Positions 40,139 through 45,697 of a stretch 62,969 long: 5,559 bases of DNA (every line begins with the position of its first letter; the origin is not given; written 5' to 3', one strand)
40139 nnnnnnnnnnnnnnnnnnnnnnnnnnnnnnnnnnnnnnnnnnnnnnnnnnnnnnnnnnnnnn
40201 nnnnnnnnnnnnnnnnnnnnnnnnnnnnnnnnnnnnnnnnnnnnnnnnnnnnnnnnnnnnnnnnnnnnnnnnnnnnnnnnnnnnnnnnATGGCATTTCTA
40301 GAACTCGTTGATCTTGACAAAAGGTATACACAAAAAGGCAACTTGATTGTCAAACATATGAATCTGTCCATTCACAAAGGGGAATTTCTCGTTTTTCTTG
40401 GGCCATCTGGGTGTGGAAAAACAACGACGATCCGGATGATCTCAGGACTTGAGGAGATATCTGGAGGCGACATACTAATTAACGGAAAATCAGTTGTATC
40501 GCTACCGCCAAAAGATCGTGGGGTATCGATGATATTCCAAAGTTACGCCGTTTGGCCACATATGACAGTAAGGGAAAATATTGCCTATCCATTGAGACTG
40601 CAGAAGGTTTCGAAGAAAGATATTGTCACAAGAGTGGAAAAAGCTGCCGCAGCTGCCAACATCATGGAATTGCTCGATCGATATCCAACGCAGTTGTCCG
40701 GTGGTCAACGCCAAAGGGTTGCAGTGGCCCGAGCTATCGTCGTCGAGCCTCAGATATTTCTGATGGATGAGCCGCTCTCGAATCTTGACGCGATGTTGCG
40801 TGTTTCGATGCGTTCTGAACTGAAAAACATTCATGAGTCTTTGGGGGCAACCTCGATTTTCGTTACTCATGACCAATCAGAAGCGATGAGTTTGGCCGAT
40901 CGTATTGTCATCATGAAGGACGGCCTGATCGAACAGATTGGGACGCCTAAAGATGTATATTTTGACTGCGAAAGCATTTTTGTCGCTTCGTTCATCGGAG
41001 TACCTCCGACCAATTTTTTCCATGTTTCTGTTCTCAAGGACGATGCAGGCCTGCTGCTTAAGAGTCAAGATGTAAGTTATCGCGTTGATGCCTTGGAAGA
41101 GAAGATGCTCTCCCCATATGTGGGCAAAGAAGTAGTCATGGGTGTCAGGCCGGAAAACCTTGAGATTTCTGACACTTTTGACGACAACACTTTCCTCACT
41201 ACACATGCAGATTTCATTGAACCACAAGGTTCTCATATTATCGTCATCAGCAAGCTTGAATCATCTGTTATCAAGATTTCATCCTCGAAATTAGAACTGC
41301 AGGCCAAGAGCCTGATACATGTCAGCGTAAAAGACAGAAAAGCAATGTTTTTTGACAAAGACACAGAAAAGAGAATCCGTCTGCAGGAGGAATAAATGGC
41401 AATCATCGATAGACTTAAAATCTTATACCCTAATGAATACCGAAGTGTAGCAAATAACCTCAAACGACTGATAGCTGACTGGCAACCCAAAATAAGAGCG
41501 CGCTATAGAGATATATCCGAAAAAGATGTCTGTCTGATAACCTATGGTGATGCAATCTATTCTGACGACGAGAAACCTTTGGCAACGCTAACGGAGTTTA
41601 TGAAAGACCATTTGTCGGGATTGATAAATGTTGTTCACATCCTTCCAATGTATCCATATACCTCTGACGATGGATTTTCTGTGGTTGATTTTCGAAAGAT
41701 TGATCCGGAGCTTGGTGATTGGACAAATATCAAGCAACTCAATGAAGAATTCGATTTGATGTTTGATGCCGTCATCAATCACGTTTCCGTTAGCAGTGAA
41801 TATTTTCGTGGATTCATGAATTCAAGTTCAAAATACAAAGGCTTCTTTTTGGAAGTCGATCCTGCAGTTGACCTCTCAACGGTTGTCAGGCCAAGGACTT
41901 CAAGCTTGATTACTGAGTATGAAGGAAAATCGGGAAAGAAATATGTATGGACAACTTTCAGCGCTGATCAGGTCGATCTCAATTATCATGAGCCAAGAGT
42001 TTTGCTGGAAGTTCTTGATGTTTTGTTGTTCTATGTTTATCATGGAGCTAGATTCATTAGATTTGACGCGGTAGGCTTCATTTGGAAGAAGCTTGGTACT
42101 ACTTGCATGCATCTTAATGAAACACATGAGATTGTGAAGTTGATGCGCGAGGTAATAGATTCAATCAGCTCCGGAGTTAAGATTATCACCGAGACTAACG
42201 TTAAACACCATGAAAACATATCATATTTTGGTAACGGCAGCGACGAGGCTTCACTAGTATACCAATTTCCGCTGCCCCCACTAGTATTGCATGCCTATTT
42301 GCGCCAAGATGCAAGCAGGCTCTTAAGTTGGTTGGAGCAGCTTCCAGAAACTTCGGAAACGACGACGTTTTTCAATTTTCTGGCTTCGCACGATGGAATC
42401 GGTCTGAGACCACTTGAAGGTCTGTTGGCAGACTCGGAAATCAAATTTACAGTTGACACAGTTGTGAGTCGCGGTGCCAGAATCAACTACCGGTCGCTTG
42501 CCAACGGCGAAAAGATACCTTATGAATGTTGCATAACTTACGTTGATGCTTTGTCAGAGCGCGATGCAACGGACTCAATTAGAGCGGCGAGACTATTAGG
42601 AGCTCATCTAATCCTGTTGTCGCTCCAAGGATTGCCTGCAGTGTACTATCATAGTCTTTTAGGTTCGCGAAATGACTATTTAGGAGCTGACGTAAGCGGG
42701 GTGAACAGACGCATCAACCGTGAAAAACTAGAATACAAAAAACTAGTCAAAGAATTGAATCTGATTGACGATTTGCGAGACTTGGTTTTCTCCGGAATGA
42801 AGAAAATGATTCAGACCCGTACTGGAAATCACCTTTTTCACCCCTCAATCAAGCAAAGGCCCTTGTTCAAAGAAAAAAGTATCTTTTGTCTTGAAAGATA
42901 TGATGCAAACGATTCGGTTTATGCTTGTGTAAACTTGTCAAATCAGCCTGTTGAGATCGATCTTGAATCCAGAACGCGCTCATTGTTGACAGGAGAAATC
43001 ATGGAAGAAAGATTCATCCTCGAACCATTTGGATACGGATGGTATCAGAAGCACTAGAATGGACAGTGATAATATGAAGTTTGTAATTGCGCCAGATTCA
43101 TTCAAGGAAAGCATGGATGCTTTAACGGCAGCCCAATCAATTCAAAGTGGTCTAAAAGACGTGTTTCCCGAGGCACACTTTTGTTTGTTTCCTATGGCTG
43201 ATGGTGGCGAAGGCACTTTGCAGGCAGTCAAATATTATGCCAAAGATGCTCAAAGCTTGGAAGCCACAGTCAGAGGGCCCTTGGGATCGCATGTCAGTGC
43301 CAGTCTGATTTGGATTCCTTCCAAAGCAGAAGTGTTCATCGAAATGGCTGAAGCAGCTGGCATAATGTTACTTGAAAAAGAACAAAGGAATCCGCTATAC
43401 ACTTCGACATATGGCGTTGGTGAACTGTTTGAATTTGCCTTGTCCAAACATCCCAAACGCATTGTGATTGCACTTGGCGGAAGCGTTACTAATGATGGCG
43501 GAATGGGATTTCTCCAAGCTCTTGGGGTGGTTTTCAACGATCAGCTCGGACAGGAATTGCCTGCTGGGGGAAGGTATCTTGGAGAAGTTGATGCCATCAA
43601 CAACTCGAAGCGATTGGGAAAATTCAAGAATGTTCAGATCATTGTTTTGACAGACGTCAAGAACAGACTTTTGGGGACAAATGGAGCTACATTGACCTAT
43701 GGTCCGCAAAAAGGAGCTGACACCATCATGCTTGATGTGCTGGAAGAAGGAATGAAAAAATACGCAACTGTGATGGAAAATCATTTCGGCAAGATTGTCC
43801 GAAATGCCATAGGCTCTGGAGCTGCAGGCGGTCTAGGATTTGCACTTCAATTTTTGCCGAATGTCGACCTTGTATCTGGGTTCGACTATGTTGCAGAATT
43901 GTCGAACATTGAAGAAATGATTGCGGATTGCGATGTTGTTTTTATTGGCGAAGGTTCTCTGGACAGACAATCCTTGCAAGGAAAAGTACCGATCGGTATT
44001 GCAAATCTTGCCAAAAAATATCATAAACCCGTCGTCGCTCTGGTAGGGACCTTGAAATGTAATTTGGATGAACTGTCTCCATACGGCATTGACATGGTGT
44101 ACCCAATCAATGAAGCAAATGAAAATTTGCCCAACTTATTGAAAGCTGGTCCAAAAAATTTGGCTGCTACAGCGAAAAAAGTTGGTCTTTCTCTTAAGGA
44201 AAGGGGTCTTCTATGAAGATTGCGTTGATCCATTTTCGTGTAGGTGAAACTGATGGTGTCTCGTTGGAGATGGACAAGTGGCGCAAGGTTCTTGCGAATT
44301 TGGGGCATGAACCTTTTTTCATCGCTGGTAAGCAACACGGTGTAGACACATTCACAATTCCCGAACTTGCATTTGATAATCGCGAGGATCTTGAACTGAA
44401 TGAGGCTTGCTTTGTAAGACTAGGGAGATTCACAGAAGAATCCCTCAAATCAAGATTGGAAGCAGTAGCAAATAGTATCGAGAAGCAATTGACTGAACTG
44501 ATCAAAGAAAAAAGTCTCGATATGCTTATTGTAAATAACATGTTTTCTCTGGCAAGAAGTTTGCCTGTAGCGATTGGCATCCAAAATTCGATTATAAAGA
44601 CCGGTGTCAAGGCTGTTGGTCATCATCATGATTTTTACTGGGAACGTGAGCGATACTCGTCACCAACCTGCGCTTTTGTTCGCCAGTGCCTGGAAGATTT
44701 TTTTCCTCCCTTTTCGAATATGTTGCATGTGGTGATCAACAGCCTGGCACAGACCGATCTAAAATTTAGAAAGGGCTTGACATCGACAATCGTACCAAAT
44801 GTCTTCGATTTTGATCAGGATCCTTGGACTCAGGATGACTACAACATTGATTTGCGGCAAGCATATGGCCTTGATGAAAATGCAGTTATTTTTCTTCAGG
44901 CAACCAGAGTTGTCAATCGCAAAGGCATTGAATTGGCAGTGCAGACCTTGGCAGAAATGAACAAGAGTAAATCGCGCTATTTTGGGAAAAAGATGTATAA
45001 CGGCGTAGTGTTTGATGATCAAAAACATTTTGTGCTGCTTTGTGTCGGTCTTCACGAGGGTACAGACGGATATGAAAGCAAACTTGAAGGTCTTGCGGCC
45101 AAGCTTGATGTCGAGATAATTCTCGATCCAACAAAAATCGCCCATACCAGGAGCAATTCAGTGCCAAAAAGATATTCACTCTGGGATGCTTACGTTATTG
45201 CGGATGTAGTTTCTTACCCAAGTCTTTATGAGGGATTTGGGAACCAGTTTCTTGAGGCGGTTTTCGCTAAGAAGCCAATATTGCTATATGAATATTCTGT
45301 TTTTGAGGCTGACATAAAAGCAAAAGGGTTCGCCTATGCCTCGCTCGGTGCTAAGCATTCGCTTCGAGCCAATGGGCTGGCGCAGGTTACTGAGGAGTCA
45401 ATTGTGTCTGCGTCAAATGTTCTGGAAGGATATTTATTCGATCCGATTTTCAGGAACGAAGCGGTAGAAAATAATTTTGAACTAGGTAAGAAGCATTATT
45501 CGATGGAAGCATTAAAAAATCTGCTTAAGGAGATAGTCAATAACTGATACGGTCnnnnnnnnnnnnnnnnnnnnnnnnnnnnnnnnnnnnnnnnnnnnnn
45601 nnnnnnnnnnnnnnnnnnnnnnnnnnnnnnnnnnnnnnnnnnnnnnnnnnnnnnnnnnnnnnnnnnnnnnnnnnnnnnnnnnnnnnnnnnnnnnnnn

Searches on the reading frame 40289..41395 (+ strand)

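Call 71: search_protein_families(library=pfam, proteins=[window:40289-41395:+], max_evalue=0.00001)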
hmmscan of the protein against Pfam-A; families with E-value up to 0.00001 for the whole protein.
window:40289-41395:+ (368 aa): 2 families
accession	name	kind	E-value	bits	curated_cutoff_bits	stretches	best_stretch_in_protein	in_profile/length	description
PF00005.33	ABC_tran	-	1.9e-33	116.4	25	1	22-163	2-136/137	ABC transporter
PF17912.7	OB_MalK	-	5.3e-08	34.1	27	1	238-291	2-53/53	MalK OB fold domain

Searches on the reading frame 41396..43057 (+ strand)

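Call 71: search_protein_families(library=pfam, proteins=[window:41396-43057:+], max_evalue=0.00001)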
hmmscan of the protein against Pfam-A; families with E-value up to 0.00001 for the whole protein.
window:41396-43057:+ (553 aa): 1 family
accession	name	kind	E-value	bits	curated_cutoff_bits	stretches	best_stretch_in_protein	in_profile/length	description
PF00128.31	Alpha-amylase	-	5.9e-23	82.3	22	1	77-300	33-275/446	Alpha amylase, catalytic domain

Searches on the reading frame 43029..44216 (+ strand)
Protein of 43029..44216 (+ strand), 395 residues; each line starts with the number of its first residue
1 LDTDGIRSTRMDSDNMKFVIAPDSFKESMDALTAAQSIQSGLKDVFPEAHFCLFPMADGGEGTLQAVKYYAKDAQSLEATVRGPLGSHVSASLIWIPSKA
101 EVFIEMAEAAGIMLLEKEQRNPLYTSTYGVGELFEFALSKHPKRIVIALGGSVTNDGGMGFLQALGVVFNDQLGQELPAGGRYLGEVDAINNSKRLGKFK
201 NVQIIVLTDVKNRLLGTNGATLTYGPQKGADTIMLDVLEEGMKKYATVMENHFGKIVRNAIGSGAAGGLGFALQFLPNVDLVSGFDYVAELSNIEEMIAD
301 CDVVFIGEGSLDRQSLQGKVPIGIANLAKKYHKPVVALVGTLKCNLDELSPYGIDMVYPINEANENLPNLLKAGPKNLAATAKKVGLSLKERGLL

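Call 71: search_protein_families(library=pfam, proteins=[window:43029-44216:+], max_evalue=0.00001)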
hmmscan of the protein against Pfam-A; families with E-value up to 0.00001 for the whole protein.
window:43029-44216:+ (395 aa): 1 family
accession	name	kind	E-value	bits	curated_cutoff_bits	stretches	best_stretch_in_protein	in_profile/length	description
PF02595.20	Gly_kinase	-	2.4e-122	408.9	23.3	1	18-386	1-368/372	Glycerate kinase family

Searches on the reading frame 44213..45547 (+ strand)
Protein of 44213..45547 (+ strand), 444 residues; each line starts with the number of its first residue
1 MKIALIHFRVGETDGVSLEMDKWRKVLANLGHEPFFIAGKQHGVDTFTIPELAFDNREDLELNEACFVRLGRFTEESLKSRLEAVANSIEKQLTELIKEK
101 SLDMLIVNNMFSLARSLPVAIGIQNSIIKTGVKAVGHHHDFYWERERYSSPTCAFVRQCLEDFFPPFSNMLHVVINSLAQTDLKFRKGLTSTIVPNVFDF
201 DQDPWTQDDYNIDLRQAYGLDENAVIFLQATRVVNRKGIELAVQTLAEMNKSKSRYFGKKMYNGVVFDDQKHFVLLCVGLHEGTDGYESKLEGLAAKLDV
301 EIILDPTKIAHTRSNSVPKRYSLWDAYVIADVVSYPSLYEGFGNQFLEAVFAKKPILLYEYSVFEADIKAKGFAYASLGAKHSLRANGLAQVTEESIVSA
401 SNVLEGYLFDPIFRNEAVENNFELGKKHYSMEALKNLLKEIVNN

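Call 71: search_protein_families(library=pfam, proteins=[window:44213-45547:+], max_evalue=0.00001)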
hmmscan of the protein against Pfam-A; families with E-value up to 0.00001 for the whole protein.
window:44213-45547:+ (444 aa): 1 family
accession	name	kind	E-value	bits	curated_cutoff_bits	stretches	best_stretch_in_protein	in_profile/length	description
PF00534.26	Glycos_transf_1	-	5.1e-08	33.1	26.4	1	214-364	5-127/172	Glycosyl transferases group 1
